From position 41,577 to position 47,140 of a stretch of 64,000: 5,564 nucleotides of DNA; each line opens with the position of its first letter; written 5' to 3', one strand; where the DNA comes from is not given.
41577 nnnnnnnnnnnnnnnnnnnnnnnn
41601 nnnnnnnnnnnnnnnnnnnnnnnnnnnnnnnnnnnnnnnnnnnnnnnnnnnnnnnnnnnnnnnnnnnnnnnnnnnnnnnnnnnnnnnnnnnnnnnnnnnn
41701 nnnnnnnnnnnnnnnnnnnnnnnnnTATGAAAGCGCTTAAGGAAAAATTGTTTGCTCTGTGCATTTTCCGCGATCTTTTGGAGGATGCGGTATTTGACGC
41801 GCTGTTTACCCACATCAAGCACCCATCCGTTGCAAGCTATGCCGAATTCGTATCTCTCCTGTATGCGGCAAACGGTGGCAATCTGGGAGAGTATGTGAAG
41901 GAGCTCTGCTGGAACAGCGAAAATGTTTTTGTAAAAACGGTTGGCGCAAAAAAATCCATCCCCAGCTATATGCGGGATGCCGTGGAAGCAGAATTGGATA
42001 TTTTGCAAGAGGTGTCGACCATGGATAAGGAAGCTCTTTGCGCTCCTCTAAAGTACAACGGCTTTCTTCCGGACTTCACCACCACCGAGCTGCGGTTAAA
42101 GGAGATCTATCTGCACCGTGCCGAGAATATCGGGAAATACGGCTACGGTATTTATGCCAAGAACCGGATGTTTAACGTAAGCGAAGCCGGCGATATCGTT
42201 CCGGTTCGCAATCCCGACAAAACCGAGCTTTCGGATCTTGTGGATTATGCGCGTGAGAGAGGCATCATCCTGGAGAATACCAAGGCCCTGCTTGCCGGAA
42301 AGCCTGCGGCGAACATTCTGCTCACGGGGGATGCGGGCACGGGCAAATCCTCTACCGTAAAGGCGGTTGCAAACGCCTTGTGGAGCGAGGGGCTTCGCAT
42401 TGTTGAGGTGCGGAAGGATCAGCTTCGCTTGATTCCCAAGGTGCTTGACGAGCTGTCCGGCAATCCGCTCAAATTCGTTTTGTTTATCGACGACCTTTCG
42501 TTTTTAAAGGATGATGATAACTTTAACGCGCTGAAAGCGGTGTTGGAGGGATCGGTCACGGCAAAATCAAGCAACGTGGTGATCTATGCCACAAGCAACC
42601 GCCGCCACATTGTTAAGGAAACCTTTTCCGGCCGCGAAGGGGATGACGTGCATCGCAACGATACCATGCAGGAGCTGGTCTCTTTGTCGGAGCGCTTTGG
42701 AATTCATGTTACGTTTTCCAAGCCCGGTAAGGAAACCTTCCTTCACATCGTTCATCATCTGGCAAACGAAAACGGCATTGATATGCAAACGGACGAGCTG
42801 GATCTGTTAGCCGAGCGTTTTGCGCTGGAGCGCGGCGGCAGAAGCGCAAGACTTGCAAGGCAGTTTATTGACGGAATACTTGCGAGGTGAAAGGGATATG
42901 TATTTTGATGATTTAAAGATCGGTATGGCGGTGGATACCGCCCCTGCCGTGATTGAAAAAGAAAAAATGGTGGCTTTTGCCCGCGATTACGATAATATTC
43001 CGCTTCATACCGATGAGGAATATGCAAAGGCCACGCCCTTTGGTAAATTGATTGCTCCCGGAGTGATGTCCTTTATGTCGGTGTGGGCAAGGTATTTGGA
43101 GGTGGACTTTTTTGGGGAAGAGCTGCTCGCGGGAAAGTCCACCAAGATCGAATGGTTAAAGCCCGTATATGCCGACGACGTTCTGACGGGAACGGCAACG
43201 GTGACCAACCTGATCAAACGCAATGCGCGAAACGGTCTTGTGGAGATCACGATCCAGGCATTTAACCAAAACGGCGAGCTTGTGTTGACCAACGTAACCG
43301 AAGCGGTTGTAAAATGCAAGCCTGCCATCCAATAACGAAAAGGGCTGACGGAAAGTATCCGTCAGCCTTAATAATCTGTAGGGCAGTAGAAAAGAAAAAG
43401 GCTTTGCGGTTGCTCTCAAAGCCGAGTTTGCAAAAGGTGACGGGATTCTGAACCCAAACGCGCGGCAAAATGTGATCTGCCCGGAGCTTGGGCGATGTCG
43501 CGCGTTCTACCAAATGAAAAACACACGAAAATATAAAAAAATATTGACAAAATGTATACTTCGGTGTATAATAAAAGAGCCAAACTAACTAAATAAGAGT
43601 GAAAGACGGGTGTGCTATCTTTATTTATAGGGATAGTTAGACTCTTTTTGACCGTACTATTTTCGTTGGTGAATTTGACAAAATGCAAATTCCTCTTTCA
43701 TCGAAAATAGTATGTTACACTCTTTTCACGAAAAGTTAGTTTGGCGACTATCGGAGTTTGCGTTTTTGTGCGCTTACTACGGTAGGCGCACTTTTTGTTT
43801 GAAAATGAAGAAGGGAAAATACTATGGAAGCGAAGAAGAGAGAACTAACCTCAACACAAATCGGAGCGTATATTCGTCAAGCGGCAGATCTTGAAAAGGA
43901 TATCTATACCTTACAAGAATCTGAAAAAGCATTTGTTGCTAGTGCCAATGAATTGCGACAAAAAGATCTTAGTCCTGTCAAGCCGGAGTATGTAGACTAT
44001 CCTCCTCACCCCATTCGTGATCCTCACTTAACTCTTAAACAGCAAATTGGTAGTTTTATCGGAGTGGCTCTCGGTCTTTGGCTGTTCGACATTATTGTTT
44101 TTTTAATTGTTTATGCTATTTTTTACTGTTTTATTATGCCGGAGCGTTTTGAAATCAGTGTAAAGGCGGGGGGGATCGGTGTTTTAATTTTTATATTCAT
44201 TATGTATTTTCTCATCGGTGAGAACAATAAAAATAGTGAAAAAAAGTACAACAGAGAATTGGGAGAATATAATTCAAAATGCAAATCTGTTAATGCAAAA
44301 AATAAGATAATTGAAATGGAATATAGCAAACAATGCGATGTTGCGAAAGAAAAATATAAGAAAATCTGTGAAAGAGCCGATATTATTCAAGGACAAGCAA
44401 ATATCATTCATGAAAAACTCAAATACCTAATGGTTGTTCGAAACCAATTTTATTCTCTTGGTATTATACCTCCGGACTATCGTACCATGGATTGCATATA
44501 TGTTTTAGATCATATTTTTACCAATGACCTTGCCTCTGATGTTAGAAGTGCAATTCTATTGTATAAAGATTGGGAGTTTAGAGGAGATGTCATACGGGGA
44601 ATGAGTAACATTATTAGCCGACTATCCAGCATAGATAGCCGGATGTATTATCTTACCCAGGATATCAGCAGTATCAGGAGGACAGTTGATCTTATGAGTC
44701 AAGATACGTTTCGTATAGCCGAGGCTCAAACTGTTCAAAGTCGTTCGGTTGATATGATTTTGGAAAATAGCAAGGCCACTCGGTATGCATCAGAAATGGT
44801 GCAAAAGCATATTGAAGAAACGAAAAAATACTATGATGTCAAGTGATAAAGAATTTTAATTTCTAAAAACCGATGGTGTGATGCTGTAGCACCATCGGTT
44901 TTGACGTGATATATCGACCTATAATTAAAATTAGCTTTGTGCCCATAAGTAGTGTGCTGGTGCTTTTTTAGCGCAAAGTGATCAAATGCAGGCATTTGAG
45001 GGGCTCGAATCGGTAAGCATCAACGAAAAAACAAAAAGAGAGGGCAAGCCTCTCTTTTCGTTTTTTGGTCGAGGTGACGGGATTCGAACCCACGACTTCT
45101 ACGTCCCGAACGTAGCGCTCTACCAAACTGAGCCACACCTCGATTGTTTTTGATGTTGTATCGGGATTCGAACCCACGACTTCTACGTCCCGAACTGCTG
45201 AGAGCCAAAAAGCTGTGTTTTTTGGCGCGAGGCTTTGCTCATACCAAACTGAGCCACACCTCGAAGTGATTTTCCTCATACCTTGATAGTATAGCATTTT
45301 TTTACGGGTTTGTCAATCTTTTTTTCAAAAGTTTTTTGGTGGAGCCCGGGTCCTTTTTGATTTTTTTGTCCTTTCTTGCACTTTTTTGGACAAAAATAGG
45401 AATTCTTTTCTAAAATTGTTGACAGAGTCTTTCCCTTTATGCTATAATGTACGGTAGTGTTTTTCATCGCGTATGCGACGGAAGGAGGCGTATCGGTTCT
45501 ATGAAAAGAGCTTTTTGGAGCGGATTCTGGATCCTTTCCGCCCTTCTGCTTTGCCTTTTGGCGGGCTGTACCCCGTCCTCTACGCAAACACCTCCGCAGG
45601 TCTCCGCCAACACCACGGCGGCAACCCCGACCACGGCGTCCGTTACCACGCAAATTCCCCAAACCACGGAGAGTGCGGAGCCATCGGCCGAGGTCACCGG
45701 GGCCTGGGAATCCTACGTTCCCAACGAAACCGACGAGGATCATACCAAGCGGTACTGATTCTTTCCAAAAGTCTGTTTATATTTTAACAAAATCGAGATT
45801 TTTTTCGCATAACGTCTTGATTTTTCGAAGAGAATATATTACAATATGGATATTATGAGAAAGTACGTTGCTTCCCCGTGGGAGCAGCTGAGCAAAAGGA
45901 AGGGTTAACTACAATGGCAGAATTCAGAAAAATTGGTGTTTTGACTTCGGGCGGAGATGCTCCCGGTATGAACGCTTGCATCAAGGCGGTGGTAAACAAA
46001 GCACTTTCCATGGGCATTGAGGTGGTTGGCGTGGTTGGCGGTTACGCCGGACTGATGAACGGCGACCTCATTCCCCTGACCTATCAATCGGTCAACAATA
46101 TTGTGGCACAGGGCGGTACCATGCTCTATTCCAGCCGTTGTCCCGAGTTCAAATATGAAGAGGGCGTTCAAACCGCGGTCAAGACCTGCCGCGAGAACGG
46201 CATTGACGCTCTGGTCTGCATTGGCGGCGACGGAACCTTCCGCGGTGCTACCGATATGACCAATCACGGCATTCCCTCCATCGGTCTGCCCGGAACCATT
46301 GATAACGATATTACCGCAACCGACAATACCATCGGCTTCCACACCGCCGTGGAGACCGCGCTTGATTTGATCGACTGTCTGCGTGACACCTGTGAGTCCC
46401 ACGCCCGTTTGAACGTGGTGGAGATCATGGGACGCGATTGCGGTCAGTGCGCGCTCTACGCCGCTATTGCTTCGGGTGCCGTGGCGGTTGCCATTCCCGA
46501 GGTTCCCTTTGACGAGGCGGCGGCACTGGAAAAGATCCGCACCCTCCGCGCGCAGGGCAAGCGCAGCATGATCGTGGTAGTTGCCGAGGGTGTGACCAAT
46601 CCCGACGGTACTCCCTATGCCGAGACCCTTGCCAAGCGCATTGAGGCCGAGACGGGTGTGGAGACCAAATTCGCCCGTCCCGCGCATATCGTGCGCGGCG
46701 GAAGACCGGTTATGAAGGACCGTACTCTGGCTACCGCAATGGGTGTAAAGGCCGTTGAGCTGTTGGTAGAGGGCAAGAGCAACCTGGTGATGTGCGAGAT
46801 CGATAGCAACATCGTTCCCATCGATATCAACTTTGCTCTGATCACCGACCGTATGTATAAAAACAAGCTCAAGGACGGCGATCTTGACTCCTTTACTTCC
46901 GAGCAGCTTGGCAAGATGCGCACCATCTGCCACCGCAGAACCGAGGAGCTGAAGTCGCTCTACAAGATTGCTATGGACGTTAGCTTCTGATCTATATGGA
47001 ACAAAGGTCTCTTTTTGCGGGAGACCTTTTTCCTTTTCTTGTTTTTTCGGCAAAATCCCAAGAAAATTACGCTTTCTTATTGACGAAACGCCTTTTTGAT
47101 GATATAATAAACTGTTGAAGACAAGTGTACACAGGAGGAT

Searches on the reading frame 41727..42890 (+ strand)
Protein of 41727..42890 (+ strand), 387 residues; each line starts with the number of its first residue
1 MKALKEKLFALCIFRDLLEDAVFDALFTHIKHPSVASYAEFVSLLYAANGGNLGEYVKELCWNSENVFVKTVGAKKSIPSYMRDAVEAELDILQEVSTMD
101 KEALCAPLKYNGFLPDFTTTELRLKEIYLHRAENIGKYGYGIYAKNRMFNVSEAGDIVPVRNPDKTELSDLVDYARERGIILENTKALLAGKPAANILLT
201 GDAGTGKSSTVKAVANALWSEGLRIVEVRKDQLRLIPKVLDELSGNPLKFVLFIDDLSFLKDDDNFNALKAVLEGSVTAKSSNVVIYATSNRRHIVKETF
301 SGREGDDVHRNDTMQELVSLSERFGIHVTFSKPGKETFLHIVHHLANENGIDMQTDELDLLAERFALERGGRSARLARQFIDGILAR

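Call 95: search_protein_families(library=pfam, proteins=[window:41727-42890:+], max_evalue=0.01)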
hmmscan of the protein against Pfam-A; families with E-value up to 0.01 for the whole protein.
window:41727-42890:+ (387 aa): 11 families
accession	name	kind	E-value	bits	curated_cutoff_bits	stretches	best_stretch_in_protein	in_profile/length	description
PF05673.19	DUF815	-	2.5e-82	276.3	23.8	1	149-385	6-246/249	Protein of unknown function (DUF815)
PF00004.35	AAA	-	2.7e-08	34.8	21.2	1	197-301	1-119/131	ATPase family associated with various cellular activities (AAA)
PF13191.12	AAA_16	-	1.2e-06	29.5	32.6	1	187-233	18-63/167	AAA ATPase domain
PF20720.3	nSTAND3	-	2.8e-05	24.3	27.2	1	197-310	20-127/155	Novel STAND NTPase 3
PF25199.1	nSTAND_NTPase5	-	6.4e-05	23.3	34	1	189-262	36-110/145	Novel STAND NTPase 5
PF13401.12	AAA_22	-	0.00067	20.4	27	0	194-221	5-32/130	AAA domain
PF13604.12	AAA_30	-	0.0012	19.1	27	1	191-226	15-50/191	AAA domain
PF05729.18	NACHT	-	0.0015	18.8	26.7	0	197-223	3-29/167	NACHT domain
PF12775.13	AAA_7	-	0.0028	17.7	25.8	0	195-222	34-61/181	P-loop containing dynein motor region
PF13555.12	AAA_29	-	0.0067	16.6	27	0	194-220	22-48/61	P-loop containing region of AAA domain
PF03266.21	NTPase_1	-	0.0086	16.4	23.9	0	196-232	1-42/168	NTPase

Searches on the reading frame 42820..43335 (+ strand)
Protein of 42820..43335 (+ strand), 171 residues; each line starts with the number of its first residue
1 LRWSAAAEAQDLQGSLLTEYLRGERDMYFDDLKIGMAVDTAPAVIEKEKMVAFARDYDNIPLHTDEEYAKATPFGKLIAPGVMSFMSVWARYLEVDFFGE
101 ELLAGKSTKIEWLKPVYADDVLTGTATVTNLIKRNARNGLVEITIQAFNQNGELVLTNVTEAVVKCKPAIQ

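Call 95: search_protein_families(library=pfam, proteins=[window:42820-43335:+], max_evalue=0.01)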
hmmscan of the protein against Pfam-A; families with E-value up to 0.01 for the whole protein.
window:42820-43335:+ (171 aa): 2 families
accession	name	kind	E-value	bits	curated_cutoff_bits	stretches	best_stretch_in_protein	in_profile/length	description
PF01575.25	MaoC_dehydratas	-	8.2e-14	51.7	27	1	34-144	6-116/123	MaoC like domain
PF13452.11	FAS1_DH_region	-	2.2e-11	44.5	22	1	34-157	3-131/132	FAS1-like, dehydratase domain region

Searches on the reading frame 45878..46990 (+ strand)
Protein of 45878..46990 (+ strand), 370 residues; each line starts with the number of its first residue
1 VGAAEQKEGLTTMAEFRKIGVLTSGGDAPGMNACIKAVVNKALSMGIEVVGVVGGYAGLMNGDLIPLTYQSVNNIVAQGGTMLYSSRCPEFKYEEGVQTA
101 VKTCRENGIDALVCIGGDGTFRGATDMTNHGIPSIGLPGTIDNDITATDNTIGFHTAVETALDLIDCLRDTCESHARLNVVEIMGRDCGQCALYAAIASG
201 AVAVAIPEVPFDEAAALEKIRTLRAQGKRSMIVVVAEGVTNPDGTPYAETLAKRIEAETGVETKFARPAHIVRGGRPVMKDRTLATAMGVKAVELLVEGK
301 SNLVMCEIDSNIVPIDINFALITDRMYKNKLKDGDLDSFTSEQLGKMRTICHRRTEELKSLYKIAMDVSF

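Call 95: search_protein_families(library=pfam, proteins=[window:45878-46990:+], max_evalue=0.01)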
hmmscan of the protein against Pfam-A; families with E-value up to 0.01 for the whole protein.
window:45878-46990:+ (370 aa): 3 families
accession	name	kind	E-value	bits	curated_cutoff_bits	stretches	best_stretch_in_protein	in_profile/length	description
PF00365.25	PFK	-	6.9e-100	334.4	30.9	1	18-296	1-277/277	Phosphofructokinase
PF01513.26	NAD_kinase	-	9.2e-06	26.4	25.5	1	97-138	61-103/130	ATP-NAD kinase N-terminal domain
PF00781.29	DAGK_cat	-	0.00024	21.1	23.6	1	90-130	37-77/125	Diacylglycerol kinase catalytic domain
